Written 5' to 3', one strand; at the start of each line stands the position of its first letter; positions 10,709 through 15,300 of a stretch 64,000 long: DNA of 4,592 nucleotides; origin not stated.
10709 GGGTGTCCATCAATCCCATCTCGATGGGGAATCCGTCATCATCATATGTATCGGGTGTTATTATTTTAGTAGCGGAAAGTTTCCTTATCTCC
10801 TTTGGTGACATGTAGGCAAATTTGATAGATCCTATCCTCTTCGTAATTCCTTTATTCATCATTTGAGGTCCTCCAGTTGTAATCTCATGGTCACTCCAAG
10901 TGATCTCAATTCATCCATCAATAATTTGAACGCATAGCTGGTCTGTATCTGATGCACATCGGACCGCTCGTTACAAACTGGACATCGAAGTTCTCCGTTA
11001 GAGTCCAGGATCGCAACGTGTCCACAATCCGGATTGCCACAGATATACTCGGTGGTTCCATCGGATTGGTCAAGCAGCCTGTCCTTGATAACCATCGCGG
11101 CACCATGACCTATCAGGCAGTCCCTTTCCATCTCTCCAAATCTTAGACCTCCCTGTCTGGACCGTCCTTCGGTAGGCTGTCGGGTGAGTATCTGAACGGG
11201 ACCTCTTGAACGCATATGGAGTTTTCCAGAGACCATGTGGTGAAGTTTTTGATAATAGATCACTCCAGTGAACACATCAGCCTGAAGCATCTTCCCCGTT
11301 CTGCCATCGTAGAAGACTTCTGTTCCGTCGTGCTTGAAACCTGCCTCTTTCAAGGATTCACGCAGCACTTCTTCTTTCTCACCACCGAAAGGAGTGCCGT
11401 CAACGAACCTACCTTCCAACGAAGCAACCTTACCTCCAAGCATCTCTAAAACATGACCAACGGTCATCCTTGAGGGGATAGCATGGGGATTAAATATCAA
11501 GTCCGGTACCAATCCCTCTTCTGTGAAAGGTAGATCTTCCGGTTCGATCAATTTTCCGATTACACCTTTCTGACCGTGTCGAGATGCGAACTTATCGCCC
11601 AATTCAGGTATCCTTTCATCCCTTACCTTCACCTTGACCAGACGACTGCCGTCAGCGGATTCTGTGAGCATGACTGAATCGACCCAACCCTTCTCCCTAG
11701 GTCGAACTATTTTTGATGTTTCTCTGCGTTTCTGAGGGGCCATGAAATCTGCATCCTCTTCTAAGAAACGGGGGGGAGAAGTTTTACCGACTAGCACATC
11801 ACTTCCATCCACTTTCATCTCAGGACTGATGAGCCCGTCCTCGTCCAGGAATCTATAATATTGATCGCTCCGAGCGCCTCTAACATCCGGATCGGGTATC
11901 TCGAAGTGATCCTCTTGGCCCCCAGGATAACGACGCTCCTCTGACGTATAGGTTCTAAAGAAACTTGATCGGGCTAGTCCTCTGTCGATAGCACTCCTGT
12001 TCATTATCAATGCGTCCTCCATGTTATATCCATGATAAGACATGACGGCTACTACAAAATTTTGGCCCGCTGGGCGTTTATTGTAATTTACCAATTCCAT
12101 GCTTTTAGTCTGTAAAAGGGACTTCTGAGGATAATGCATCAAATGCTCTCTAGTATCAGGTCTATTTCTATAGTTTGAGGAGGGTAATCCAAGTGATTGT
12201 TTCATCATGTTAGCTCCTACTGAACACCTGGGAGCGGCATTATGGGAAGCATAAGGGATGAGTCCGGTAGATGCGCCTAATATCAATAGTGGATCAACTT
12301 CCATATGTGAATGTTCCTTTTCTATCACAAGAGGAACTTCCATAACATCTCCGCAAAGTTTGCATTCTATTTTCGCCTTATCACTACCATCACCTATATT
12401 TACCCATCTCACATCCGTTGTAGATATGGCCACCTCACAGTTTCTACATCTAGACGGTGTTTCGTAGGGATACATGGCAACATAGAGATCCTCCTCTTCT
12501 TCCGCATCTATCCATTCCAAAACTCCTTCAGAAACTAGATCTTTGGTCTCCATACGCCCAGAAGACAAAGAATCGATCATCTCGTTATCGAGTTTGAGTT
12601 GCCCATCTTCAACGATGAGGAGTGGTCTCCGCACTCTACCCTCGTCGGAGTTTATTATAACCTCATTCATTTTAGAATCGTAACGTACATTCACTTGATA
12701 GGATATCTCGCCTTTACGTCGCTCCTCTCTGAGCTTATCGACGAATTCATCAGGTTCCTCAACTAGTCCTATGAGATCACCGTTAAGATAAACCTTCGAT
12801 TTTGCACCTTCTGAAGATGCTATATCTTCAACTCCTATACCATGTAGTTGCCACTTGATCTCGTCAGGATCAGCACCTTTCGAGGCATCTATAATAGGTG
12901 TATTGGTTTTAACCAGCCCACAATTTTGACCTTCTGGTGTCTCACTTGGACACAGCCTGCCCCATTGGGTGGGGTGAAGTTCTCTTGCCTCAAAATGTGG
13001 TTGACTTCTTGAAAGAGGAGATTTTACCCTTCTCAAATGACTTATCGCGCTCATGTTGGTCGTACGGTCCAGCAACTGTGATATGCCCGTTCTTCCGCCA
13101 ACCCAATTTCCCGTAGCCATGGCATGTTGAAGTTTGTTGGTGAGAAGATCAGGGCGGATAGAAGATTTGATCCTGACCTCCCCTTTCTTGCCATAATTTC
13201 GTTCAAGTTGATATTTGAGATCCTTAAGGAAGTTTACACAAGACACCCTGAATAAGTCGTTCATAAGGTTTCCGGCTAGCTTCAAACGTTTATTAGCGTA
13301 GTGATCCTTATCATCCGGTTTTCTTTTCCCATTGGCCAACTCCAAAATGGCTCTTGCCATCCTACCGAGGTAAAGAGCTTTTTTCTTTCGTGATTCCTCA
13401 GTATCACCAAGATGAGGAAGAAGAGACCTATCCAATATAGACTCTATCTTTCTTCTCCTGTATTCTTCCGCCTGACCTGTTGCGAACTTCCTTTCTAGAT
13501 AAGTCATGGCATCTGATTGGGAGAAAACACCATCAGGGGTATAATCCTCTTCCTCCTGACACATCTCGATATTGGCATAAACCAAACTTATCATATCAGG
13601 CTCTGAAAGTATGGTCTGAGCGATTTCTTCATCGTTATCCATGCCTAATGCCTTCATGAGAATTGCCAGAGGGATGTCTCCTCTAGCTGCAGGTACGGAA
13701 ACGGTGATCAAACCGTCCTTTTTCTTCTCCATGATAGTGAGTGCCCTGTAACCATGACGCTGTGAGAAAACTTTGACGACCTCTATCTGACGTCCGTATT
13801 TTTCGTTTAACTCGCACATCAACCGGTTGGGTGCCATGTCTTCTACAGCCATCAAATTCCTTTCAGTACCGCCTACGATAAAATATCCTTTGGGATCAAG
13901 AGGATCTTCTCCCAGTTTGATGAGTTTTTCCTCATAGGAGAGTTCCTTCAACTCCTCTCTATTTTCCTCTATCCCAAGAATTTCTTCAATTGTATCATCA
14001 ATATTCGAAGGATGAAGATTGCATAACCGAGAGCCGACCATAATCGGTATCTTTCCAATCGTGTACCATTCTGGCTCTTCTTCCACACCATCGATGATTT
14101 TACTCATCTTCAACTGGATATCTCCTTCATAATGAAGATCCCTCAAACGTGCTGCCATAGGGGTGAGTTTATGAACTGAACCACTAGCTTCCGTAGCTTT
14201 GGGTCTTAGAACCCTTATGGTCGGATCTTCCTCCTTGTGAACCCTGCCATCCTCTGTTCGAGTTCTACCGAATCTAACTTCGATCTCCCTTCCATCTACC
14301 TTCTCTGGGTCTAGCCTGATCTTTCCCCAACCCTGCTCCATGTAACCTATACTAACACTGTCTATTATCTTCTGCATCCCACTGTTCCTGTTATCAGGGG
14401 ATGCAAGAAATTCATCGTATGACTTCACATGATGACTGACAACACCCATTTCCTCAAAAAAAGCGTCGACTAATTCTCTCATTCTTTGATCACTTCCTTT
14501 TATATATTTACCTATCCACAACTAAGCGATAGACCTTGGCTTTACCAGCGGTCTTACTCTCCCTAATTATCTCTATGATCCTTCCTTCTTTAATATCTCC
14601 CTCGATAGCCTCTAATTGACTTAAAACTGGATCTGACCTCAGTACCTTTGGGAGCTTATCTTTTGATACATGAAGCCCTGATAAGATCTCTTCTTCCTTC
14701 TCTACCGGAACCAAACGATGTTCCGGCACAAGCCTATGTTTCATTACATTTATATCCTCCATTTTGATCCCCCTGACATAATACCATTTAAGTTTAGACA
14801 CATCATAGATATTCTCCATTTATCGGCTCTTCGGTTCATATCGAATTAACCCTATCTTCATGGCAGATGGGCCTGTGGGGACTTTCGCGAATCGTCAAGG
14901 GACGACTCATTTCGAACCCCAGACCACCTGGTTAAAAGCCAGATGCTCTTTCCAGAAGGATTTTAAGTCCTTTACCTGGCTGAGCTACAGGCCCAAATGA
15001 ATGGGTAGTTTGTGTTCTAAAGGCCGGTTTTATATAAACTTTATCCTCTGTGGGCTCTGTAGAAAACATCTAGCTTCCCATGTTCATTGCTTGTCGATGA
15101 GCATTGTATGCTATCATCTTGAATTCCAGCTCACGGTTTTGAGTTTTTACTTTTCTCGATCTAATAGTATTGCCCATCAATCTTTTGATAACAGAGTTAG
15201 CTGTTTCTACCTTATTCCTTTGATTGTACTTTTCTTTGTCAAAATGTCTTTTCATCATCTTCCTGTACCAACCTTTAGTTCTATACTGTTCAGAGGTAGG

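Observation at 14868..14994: tRNA-Lys(UUU) interrupted by two non-canonical introns (D-loop and T-loop), none at 37/38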

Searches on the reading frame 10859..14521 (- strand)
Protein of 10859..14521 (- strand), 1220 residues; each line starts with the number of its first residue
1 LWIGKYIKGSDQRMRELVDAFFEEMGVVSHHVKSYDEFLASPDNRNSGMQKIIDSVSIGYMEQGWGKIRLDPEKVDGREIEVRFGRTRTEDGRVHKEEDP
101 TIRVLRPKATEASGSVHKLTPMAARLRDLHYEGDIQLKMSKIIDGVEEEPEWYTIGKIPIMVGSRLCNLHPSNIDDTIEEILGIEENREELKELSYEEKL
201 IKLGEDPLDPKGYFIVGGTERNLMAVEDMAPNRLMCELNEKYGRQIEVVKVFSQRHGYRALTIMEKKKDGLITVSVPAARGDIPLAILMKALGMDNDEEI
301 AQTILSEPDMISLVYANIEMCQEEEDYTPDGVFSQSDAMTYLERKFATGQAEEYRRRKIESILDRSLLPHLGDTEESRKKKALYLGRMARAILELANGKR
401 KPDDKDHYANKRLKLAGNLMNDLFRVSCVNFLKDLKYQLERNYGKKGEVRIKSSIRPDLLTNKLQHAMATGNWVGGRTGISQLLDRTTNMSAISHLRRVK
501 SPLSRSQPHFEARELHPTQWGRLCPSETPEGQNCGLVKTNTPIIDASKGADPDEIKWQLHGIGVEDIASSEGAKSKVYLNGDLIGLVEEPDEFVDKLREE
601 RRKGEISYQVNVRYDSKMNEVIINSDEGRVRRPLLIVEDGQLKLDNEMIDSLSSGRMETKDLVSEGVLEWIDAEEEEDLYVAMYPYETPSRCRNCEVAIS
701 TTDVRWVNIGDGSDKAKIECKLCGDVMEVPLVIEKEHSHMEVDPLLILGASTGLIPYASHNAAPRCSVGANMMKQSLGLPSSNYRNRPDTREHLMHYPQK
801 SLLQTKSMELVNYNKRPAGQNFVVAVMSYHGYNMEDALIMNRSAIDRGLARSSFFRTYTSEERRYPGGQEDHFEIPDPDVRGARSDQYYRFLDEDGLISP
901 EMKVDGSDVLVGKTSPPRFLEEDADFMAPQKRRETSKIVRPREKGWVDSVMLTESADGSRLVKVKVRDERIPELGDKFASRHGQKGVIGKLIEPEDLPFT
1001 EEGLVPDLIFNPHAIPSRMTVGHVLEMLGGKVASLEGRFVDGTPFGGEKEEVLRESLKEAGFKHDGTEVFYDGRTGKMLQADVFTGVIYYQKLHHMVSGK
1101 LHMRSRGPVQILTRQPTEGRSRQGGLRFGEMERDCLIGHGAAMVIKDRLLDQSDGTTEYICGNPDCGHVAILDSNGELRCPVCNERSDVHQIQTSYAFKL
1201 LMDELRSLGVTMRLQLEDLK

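Call 7: find_related_loci(query=window:10862-14521:-, collection=genome_contigs, flank=3000)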
Query window:10862-14521:- (1220 aa) in genome_contigs; peptide patterns used: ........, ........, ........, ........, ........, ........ (x = any residue, [..] = any of these).
599 stretches matched a pattern (row limit reached: there are more); 596 encode a relative of the query (tblastn E <= 1e-3); the best 80 are kept; 80 distinct loci.
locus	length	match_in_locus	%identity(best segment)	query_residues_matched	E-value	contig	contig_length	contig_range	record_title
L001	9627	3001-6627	80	12-1220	0e+0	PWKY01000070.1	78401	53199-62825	MAG: Thermoplasmata archaeon isolate CSSed10_214 CS-Sed10-C176, whole genome shotgun sequence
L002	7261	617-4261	75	8-1220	0e+0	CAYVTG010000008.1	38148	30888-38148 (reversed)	MAG TPA_asm: uncultured Thermoplasmata archaeon isolate SRP141376_co2_395 genome assembly, contig: NODE_2415_length_3814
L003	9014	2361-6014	73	1-1218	0e+0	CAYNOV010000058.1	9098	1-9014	MAG TPA_asm: uncultured Thermoplasmata archaeon isolate binchicken_co32_401 genome assembly, contig: NODE_13436_length_9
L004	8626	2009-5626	73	13-1218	0e+0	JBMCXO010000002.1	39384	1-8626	MAG: Candidatus Natronoplasma sp. isolate D5M12_42 NODE_237_length_39384_cov_11.102469, whole genome shotgun sequence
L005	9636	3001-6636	73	8-1220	0e+0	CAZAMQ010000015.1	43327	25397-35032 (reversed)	MAG TPA_asm: uncultured Thermoplasmata archaeon isolate SRP141376_co1_89 genome assembly, contig: NODE_2128_length_43327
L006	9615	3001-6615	72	14-1218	0e+0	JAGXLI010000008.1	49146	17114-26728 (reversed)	MAG: Thermoplasmatota archaeon isolate GSL_GSL3510_12 NODE_53_length_49146_cov_10.0282, whole genome shotgun sequence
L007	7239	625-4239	73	14-1218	0e+0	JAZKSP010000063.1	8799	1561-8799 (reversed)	MAG: Thermoplasmatota archaeon isolate NA-30cm_bin.7 NODE_967_length_8799_cov_17.120540, whole genome shotgun sequence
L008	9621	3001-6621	78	14-1220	0e+0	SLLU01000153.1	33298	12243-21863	MAG: Candidatus Halarchaeoplasma halalkaliphilum isolate CSSed165cm_322 CSSed16-5cm-1888, whole genome shotgun sequence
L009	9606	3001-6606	63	2-1220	0e+0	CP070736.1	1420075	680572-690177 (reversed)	MAG: Methanobacteriota archaeon isolate bin4 chromosome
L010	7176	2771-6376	62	14-1220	0e+0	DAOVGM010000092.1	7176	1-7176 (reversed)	MAG TPA_asm: Methanomassiliicoccales archaeon isolate CSMAG_1135 CSMAG_1135_k141_7040383_length_7176_cov_7.0000, whole g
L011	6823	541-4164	62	8-1220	0e+0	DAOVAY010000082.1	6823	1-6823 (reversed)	MAG TPA_asm: Methanobacteriota archaeon isolate CSMAG_991 CSMAG_991_k141_6376567_length_6823_cov_8.0000, whole genome sh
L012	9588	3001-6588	63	14-1220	0e+0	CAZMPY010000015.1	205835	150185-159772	MAG TPA_asm: uncultured Thermoplasmata archaeon isolate binchicken_co255_206 genome assembly, contig: k141_4325208, whol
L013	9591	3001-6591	63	14-1220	0e+0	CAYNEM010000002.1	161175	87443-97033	MAG TPA_asm: uncultured Methanomassiliicoccales archaeon isolate SRP119689_co1_217 genome assembly, contig: NODE_56_leng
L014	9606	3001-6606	62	14-1220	0e+0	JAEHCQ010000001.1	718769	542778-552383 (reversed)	MAG: Methanobacteriota archaeon isolate SF.bin11 NODE_1_length_718769_cov_43.354985, whole genome shotgun sequence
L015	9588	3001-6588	63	14-1220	0e+0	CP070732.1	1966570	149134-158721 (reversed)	MAG: Methanobacteriota archaeon isolate bin41 chromosome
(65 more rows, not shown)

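Call 29: search_protein_families(library=pfam, proteins=[window:10859-14521:-], max_evalue=0.00001)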
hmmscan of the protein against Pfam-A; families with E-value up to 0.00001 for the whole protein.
window:10859-14521:- (1220 aa): 7 families
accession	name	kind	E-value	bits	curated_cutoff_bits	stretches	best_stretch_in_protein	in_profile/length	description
PF00562.33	RNA_pol_Rpb2_6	-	4.5e-132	441.1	23.4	1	753-1122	3-373/373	RNA polymerase Rpb2, domain 6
PF04563.20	RNA_pol_Rpb2_1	-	3e-28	99.2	28.2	2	27-177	2-127/203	RNA polymerase beta subunit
PF04560.25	RNA_pol_Rpb2_7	-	1.6e-27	96.1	32.1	1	1124-1216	1-86/87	RNA polymerase Rpb2, domain 7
PF04561.19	RNA_pol_Rpb2_2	-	1.7e-26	93.5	21.7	1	246-414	16-190/190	RNA polymerase Rpb2, domain 2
PF04565.21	RNA_pol_Rpb2_3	-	4.9e-24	84.7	21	1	482-538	1-60/68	RNA polymerase Rpb2, domain 3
PF04566.18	RNA_pol_Rpb2_4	-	8.6e-24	83.9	28.7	1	577-638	1-62/62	RNA polymerase Rpb2, domain 4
PF04567.22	RNA_pol_Rpb2_5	-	3.5e-09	37.8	21.1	1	660-744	2-66/66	RNA polymerase Rpb2, domain 5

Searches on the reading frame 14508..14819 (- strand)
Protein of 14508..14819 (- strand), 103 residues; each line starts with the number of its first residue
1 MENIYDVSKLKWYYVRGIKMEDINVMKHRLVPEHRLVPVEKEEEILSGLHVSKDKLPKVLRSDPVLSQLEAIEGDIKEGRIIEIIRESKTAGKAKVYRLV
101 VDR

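Call 29: search_protein_families(library=pfam, proteins=[window:14508-14819:-], max_evalue=0.00001)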
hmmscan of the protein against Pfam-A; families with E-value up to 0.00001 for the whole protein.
window:14508-14819:- (103 aa): 1 family
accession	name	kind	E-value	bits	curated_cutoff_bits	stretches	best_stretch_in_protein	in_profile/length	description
PF01191.24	RNA_pol_Rpb5_C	-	1.7e-22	79.4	23.5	1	23-100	1-73/73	RNA polymerase Rpb5, C-terminal domain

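Call 44: find_encoding_contigs(protein=window:14508-14819:-, flank=3000, max_places=6)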
Protein window:14508-14819:- (103 aa): no gene with exactly this product is on record in the collection.

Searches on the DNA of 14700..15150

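Call 6: search_rna_families(source=window, start=14700, end=15150, threshold=evalue, max_evalue=10, show_alignments=3)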
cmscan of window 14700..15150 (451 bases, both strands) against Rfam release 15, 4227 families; matches with E-value up to 10: 2.
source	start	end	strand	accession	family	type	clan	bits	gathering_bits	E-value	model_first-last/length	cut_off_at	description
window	14719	14864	-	RF02287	TtnuCD10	Gene; snRNA; snoRNA; CD-box;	-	19.2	85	2.5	1-117/117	no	Tetrahymena snoRNA TtnuCD10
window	14897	14987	-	RF00005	tRNA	Gene; tRNA;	CL00001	18.6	29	0.3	8-63/71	no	tRNA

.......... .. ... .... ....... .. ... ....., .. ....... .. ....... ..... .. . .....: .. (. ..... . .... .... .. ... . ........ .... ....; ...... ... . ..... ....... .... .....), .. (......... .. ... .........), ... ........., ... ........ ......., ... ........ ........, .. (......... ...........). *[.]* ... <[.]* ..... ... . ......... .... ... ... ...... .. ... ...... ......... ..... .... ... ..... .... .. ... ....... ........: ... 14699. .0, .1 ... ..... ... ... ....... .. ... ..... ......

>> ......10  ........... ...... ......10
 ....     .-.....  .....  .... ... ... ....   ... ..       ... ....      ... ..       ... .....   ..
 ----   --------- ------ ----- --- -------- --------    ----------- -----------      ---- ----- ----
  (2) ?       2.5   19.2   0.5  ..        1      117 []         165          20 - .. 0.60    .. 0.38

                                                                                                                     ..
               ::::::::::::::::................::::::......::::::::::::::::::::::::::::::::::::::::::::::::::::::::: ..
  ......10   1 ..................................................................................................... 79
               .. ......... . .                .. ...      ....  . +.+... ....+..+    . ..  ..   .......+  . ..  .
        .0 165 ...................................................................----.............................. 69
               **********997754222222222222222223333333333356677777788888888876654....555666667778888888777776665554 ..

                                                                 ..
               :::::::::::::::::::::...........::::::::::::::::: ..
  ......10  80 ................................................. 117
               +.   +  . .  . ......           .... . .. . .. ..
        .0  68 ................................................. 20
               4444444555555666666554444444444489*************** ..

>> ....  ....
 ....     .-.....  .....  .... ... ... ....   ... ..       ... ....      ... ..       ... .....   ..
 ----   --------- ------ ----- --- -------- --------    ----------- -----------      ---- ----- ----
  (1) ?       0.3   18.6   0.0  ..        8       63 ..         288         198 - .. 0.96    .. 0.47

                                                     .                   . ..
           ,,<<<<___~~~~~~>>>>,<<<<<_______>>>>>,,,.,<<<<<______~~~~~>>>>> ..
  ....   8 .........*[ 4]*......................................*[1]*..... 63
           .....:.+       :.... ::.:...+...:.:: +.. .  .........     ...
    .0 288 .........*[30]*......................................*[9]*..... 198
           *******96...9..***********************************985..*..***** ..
